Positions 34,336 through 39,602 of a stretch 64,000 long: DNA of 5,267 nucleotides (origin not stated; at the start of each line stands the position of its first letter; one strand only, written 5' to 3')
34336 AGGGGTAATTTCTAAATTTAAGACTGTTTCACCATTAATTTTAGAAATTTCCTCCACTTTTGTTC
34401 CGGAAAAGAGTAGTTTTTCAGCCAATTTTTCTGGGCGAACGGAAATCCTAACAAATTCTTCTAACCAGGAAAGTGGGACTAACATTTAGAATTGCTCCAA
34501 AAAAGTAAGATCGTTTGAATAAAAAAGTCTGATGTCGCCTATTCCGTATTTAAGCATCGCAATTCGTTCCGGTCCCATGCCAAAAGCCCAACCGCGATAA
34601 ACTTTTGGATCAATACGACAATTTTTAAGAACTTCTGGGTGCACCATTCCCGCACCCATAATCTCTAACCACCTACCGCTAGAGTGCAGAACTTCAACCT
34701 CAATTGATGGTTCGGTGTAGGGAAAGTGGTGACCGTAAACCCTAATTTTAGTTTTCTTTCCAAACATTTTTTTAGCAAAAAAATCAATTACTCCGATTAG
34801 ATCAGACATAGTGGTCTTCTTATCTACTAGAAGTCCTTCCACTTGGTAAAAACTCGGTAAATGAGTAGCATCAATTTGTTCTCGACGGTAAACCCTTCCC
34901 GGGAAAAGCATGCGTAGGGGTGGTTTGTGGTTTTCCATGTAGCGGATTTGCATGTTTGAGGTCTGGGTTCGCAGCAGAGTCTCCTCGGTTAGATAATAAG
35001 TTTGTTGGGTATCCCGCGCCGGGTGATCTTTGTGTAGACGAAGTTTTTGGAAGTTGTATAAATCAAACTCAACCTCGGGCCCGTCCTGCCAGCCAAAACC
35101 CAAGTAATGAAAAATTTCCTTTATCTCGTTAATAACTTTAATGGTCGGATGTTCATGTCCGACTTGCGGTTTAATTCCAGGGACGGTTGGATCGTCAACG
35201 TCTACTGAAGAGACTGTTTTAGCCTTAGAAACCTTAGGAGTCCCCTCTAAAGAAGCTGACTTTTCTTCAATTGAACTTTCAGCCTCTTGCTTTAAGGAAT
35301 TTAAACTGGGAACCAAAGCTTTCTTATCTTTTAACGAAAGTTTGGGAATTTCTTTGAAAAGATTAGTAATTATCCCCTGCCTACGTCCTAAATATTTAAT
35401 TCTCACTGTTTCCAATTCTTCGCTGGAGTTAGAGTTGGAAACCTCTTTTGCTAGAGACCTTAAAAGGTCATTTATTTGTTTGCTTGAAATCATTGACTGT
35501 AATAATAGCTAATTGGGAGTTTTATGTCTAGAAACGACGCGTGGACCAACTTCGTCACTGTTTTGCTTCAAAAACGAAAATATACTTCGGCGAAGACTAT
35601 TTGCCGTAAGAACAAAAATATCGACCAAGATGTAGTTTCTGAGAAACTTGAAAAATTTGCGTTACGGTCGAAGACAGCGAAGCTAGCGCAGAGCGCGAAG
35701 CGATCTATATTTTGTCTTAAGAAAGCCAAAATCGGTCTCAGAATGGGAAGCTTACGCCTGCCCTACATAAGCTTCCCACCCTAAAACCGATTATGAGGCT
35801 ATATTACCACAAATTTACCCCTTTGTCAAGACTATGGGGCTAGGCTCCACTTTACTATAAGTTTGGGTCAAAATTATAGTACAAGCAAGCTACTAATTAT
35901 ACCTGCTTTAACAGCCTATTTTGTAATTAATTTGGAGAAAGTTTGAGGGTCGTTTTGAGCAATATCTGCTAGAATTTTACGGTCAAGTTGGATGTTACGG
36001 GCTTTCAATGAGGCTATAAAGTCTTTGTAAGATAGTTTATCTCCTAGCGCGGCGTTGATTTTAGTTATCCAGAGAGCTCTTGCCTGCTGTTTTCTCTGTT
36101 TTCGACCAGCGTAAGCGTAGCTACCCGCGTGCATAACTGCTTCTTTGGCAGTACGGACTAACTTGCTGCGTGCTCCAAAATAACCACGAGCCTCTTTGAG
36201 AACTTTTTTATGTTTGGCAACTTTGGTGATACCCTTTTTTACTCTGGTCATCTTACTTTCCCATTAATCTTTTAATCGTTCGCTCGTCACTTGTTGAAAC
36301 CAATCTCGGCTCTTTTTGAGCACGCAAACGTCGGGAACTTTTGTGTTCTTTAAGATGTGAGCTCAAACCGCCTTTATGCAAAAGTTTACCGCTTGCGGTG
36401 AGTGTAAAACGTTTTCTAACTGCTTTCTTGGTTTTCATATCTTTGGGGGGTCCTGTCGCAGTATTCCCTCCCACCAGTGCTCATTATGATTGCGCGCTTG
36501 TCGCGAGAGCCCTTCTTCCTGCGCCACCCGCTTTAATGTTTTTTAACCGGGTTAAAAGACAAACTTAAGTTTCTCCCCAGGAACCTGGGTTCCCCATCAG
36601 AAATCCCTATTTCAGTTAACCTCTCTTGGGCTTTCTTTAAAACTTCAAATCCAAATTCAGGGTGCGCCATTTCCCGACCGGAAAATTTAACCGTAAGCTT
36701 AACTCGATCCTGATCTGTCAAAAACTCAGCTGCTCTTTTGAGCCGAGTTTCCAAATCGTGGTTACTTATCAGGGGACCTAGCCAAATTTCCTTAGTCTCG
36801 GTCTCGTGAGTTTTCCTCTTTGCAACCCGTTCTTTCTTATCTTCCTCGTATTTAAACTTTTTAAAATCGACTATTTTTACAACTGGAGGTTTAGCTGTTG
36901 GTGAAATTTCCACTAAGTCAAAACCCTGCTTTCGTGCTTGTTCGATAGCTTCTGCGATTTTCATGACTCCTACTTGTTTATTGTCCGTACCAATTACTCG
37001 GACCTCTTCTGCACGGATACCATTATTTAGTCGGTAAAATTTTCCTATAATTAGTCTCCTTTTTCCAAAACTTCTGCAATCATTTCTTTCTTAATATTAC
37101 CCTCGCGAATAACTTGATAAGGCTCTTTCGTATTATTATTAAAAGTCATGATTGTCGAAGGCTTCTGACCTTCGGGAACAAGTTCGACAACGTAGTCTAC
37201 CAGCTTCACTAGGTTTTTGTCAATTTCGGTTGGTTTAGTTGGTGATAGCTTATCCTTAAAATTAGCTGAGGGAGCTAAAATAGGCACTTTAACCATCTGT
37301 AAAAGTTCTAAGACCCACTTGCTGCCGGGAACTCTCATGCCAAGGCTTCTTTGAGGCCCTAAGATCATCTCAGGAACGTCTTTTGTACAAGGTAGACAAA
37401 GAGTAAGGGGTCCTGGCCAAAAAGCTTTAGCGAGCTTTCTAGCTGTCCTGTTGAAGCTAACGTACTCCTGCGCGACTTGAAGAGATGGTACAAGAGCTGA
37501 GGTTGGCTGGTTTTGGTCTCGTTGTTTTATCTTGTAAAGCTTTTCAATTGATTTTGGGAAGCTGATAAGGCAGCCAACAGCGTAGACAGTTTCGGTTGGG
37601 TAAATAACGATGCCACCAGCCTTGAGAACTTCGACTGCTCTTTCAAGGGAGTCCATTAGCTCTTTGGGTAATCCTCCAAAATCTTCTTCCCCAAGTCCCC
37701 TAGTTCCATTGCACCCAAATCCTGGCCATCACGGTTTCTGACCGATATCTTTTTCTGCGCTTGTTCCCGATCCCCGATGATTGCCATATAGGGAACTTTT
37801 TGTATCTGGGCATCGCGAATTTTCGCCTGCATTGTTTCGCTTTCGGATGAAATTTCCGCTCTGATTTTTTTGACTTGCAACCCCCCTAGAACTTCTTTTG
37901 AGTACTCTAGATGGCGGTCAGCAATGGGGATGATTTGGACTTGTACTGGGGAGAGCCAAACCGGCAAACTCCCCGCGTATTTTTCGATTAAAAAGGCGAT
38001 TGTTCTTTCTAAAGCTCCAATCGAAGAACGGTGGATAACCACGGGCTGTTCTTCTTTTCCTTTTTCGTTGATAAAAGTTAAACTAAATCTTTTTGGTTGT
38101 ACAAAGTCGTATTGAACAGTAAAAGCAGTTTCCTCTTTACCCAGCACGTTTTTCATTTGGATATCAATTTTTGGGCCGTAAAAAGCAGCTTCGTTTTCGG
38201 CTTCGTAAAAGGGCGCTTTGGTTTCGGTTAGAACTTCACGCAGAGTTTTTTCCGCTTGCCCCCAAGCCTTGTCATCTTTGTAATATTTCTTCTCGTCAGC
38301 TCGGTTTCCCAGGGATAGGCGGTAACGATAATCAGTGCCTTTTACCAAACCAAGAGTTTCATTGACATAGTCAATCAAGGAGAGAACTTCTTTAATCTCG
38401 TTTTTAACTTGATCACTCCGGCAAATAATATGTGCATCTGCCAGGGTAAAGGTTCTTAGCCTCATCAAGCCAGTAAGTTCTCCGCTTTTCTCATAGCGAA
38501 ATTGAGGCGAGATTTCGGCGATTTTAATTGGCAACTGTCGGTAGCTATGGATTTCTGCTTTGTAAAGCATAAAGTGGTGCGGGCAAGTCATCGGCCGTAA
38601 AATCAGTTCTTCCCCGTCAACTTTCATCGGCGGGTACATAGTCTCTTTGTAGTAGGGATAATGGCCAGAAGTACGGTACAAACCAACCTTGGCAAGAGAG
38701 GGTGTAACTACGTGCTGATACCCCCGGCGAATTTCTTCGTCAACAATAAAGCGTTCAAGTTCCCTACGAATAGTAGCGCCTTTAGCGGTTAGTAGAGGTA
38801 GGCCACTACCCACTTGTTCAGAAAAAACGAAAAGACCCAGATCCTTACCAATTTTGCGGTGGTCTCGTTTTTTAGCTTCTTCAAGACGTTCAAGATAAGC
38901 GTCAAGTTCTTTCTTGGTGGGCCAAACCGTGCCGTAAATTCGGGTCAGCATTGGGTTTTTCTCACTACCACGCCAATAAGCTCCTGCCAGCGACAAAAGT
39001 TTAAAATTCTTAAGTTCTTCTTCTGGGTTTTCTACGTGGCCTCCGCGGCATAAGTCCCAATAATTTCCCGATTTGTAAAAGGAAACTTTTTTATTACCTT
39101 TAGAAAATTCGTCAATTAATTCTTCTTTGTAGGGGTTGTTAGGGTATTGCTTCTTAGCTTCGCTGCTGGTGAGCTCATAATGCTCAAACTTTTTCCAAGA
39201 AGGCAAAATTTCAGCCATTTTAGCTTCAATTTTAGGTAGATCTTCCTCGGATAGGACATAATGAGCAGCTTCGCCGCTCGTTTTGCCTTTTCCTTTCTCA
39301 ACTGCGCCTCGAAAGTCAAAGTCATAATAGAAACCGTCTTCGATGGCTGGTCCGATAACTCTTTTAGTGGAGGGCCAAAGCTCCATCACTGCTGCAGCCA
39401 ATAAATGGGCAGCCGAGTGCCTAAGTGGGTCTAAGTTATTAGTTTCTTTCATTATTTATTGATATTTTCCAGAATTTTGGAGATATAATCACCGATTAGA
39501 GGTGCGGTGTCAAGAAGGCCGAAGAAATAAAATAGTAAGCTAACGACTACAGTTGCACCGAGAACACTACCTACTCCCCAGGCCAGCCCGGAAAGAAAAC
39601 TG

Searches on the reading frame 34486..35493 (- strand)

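Call 42: search_protein_families(library=pfam, proteins=[window:34486-35493:-], max_evalue=0.001)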
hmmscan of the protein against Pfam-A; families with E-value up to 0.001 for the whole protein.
window:34486-35493:- (335 aa): 2 families
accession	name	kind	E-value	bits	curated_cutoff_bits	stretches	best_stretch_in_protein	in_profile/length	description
PF01409.25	tRNA-synt_2d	-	1.5e-91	306.7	19.8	1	101-335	3-246/246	tRNA synthetases class II core domain (F)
PF02912.23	Phe_tRNA-synt_N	-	7.6e-13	48.7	22.3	1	23-83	2-61/69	Aminoacyl tRNA synthetase class II, N-terminal domain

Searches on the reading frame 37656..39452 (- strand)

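Call 41: search_protein_families(library=pfam, proteins=[window:37656-39452:-], max_evalue=0.001)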
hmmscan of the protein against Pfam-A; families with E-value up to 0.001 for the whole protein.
window:37656-39452:- (598 aa): 3 families
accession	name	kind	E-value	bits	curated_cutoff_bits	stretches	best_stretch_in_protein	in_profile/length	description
PF00587.30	tRNA-synt_2b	-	2.4e-38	132.4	29.3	1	280-492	8-179/179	tRNA synthetase class II core domain (G, H, P, S and T)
PF03129.25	HGTP_anticodon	-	7.9e-19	68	21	1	504-593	1-93/94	Anticodon binding domain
PF07973.19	tRNA_SAD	-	3.7e-09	36.8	24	1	123-173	1-44/44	Threonyl and Alanyl tRNA synthetase second additional domain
